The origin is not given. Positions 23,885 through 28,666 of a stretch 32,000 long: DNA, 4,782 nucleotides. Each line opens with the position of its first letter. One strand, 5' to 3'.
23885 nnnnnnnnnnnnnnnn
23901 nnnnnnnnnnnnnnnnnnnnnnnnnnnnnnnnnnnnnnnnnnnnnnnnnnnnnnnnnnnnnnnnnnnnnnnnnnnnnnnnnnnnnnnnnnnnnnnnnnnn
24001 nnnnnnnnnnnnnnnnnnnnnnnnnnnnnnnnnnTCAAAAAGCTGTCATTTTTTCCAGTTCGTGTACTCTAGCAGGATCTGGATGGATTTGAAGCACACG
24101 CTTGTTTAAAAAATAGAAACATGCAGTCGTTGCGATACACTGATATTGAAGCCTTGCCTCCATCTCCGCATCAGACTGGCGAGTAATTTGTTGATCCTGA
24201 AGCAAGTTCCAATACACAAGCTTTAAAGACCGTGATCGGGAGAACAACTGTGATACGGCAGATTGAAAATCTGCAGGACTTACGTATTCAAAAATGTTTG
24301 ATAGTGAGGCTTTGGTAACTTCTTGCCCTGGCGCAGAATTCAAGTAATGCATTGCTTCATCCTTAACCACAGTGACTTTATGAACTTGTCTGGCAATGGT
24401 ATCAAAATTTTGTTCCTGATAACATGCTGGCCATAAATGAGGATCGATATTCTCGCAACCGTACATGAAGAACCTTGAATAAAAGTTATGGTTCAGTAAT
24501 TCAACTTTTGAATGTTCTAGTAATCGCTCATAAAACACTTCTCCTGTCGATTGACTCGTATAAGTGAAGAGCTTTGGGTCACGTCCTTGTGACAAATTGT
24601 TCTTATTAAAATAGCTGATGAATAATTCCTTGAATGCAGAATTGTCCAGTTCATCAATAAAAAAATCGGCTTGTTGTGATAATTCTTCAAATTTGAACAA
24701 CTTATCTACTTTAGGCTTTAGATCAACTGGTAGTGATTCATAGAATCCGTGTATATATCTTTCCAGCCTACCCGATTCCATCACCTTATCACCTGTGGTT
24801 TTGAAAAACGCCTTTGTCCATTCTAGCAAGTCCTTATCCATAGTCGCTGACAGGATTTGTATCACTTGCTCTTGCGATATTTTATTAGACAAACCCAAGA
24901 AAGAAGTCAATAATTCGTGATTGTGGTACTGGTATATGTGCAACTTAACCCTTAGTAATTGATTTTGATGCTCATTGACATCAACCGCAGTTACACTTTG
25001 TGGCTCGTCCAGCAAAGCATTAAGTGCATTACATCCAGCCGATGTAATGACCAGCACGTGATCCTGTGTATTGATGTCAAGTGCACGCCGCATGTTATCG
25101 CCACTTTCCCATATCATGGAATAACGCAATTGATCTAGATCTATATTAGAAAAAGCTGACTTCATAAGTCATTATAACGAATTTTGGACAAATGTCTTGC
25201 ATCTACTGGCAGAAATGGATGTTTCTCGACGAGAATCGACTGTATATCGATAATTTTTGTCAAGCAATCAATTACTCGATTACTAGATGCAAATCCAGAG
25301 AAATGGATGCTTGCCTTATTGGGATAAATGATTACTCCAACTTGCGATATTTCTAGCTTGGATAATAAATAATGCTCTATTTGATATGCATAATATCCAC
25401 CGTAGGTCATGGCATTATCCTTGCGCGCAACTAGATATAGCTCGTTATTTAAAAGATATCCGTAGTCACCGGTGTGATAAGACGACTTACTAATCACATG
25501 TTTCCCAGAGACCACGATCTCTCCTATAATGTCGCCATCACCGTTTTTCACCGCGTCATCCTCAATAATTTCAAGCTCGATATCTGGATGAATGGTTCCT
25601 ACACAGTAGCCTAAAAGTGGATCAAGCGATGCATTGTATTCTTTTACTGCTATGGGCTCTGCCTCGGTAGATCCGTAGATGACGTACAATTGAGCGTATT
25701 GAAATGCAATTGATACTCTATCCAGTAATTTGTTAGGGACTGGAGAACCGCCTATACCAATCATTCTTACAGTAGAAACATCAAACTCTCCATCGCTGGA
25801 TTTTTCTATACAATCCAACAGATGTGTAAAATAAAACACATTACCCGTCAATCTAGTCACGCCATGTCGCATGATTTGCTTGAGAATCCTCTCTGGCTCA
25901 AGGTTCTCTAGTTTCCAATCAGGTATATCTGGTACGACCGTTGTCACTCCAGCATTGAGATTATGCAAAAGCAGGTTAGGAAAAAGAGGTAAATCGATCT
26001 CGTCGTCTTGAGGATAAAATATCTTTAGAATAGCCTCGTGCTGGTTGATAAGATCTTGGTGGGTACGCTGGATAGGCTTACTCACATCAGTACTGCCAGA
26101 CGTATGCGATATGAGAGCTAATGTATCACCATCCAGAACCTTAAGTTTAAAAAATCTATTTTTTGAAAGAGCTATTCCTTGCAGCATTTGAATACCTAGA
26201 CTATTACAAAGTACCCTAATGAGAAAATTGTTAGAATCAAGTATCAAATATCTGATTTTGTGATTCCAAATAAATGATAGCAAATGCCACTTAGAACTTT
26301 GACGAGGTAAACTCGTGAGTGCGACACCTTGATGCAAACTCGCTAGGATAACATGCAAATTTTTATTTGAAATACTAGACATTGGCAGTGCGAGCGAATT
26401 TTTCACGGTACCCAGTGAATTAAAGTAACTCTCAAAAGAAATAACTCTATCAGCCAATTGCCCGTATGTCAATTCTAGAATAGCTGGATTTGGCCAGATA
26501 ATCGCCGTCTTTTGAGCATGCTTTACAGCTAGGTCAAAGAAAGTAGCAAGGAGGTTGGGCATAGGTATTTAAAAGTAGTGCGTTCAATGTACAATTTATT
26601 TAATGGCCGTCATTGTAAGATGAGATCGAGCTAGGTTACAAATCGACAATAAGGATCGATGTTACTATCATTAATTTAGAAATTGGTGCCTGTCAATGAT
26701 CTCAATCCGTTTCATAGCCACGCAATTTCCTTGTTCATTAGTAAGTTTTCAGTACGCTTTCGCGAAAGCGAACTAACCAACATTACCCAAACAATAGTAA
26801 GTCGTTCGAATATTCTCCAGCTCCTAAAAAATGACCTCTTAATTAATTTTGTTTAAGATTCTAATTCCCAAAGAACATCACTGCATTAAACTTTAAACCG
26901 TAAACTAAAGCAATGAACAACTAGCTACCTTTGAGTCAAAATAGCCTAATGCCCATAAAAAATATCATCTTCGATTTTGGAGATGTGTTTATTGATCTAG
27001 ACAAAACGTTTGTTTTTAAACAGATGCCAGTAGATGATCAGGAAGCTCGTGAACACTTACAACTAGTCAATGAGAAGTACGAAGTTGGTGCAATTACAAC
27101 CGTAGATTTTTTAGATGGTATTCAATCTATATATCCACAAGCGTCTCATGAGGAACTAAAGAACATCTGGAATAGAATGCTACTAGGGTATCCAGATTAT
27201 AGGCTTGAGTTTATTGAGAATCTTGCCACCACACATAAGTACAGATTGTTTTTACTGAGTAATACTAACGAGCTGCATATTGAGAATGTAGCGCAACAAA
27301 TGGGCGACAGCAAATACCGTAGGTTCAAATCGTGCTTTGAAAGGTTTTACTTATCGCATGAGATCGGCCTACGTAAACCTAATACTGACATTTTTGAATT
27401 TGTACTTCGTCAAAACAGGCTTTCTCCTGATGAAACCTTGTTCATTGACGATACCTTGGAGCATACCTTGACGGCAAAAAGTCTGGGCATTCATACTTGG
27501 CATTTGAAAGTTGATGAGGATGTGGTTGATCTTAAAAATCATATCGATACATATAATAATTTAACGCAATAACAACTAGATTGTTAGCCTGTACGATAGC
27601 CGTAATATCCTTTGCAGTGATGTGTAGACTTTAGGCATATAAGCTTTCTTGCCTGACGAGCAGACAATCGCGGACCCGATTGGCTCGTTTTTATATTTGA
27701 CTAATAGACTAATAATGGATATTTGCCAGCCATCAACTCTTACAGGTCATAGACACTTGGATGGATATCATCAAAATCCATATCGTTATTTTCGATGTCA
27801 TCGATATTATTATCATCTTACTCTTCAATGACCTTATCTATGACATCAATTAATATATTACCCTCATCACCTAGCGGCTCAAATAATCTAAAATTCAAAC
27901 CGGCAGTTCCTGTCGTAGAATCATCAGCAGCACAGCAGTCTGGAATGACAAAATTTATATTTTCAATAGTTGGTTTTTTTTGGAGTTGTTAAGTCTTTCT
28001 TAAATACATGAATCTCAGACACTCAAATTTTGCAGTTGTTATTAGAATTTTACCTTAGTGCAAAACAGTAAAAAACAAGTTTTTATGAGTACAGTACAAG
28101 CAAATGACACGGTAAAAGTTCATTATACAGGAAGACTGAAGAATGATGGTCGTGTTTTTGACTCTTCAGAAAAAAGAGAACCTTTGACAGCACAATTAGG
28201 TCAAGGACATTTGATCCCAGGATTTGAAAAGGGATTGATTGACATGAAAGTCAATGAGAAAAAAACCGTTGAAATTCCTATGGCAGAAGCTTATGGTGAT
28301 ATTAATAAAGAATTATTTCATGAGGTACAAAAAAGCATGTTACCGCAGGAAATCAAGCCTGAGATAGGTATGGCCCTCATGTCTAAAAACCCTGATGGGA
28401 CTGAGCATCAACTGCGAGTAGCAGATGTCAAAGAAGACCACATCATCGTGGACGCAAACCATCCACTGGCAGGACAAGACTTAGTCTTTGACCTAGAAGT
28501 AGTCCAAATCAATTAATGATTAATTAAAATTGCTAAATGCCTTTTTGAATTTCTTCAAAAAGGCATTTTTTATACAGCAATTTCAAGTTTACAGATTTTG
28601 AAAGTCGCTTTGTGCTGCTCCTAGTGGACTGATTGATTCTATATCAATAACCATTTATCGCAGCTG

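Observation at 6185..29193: Highly over-represented perfect palindrome (core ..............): six exact copies plus two variants in 32 kb, with every intergenic copy in a divergent promoter region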

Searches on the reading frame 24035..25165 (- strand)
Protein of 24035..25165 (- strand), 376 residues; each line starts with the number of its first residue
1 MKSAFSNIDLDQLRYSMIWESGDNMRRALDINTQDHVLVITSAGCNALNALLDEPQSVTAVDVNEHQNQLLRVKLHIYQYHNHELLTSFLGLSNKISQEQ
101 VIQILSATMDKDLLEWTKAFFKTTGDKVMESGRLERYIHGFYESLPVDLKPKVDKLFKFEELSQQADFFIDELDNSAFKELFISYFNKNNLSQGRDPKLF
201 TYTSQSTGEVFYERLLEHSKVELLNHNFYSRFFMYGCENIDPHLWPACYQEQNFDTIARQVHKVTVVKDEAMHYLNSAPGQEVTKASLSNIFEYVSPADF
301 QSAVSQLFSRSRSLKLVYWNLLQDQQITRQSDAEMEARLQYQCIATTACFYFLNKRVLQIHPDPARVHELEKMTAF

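Call 7: search_protein_families(library=pfam, proteins=[window:24035-25165:-])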
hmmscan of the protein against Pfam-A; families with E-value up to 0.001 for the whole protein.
window:24035-25165:- (376 aa): 1 family
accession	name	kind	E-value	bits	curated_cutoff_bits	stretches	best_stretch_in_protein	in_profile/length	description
PF11899.13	DUF3419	-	4.1e-41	141.9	28.2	1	5-319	6-332/385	Protein of unknown function (DUF3419)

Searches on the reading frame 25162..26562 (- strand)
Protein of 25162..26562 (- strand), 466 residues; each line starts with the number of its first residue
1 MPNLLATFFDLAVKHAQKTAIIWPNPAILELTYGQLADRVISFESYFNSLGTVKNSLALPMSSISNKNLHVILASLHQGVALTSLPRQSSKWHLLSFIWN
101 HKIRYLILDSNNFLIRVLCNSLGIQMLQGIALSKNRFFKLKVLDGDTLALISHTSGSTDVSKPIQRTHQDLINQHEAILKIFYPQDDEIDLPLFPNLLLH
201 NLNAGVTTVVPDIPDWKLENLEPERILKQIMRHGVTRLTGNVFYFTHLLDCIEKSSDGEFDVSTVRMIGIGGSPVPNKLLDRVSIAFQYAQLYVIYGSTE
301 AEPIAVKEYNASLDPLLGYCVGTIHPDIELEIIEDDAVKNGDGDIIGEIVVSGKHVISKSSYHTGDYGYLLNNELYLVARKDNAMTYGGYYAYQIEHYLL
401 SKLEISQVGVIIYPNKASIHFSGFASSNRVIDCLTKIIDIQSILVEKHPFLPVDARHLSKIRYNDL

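Call 7: search_protein_families(library=pfam, proteins=[window:25162-26562:-])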
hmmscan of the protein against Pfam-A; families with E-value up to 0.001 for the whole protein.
window:25162-26562:- (466 aa): 1 family
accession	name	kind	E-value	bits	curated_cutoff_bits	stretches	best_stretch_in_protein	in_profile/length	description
PF00501.34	AMP-binding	-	4.7e-25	88.6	29.9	1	12-357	5-380/384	AMP-binding enzyme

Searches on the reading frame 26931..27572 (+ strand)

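Call 7: search_protein_families(library=pfam, proteins=[window:26931-27572:+])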
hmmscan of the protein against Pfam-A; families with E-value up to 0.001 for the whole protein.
window:26931-27572:+ (213 aa): 2 families
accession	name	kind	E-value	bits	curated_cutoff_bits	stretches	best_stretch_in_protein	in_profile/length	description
PF00702.32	Hydrolase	-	3e-11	44.5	26.4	1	9-186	1-191/191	haloacid dehalogenase-like hydrolase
PF13419.12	HAD_2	-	2.6e-08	34.7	23.8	1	83-189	77-175/178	Haloacid dehalogenase-like hydrolase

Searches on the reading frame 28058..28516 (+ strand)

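Call 7: search_protein_families(library=pfam, proteins=[window:28058-28516:+])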
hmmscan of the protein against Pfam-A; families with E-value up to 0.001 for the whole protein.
window:28058-28516:+ (152 aa): 1 family
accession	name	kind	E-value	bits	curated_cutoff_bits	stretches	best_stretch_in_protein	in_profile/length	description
PF00254.34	FKBP_C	-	3.9e-23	82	21.1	1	12-88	4-74/94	FKBP-type peptidyl-prolyl cis-trans isomerase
